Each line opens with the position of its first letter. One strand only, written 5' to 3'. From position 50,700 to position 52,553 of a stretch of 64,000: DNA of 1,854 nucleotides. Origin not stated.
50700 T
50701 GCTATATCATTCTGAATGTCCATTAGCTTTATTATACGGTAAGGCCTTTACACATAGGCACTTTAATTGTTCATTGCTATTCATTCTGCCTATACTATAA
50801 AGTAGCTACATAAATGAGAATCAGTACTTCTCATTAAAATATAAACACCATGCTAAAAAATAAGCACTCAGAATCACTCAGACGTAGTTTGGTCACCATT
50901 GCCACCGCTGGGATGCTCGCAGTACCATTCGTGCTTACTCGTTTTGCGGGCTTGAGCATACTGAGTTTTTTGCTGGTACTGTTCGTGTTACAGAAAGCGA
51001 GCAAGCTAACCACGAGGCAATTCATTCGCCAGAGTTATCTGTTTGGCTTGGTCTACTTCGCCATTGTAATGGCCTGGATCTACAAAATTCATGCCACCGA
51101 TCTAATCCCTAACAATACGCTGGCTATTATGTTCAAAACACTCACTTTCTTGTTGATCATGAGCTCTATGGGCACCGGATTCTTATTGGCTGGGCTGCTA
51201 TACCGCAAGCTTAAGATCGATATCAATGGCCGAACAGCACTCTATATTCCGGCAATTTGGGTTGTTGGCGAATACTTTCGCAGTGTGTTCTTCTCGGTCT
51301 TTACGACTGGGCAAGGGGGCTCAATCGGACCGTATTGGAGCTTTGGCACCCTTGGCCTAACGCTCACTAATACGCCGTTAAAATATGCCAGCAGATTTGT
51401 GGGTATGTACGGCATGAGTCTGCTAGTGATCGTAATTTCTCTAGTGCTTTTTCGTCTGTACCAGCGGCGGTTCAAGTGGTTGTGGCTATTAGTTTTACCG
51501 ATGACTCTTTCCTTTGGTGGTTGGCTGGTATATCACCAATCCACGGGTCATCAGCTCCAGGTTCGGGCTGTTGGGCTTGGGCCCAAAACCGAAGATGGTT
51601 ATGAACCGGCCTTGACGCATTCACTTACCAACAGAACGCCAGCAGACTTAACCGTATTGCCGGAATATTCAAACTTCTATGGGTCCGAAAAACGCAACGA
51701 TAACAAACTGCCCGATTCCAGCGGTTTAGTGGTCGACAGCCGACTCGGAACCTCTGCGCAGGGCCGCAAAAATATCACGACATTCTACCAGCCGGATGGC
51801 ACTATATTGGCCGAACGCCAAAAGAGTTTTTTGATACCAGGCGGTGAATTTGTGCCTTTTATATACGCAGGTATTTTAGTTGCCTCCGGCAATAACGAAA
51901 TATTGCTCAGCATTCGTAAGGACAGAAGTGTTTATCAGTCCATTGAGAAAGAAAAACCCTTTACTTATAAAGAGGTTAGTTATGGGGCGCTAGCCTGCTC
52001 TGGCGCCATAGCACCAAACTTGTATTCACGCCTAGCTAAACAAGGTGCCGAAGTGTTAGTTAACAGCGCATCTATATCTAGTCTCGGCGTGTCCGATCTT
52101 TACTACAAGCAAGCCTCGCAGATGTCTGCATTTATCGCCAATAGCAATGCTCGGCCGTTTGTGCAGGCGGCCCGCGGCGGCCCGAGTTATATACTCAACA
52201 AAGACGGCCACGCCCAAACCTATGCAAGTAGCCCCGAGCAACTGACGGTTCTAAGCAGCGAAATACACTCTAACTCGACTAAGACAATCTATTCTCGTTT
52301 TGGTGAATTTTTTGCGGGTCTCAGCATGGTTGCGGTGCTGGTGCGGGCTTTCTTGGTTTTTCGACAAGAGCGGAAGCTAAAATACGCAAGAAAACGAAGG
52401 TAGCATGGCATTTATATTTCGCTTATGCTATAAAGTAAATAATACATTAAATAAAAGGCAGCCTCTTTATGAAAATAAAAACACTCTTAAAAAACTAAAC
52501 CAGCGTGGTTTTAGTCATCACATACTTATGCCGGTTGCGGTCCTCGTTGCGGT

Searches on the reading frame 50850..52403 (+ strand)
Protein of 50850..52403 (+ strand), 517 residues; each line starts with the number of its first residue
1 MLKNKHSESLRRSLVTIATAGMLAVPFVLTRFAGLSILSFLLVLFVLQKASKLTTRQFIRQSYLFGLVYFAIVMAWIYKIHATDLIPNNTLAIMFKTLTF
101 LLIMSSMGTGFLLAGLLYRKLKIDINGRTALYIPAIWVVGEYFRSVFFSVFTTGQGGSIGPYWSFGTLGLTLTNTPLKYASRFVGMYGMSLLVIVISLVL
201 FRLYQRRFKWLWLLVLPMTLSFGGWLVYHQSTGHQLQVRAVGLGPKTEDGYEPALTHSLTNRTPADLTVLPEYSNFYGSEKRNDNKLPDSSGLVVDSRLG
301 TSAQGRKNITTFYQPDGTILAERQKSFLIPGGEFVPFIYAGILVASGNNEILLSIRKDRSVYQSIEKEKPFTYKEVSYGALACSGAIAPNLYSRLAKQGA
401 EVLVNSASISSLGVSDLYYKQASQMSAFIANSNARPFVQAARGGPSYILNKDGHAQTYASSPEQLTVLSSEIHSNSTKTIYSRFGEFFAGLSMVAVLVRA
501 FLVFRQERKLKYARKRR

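Call 62: search_protein_families(library=pfam, proteins=[window:50850-52403:+], max_evalue=0.0001)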
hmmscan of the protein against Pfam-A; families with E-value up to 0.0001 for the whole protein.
window:50850-52403:+ (517 aa): 2 families
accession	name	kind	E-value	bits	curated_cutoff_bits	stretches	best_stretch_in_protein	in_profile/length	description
PF20154.4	LNT_N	-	1.3e-18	68.1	27.1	1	20-198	2-158/159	Apolipoprotein N-acyltransferase N-terminal domain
PF00795.27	CN_hydrolase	-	4e-06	26.8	23.2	1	261-476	29-250/256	Carbon-nitrogen hydrolase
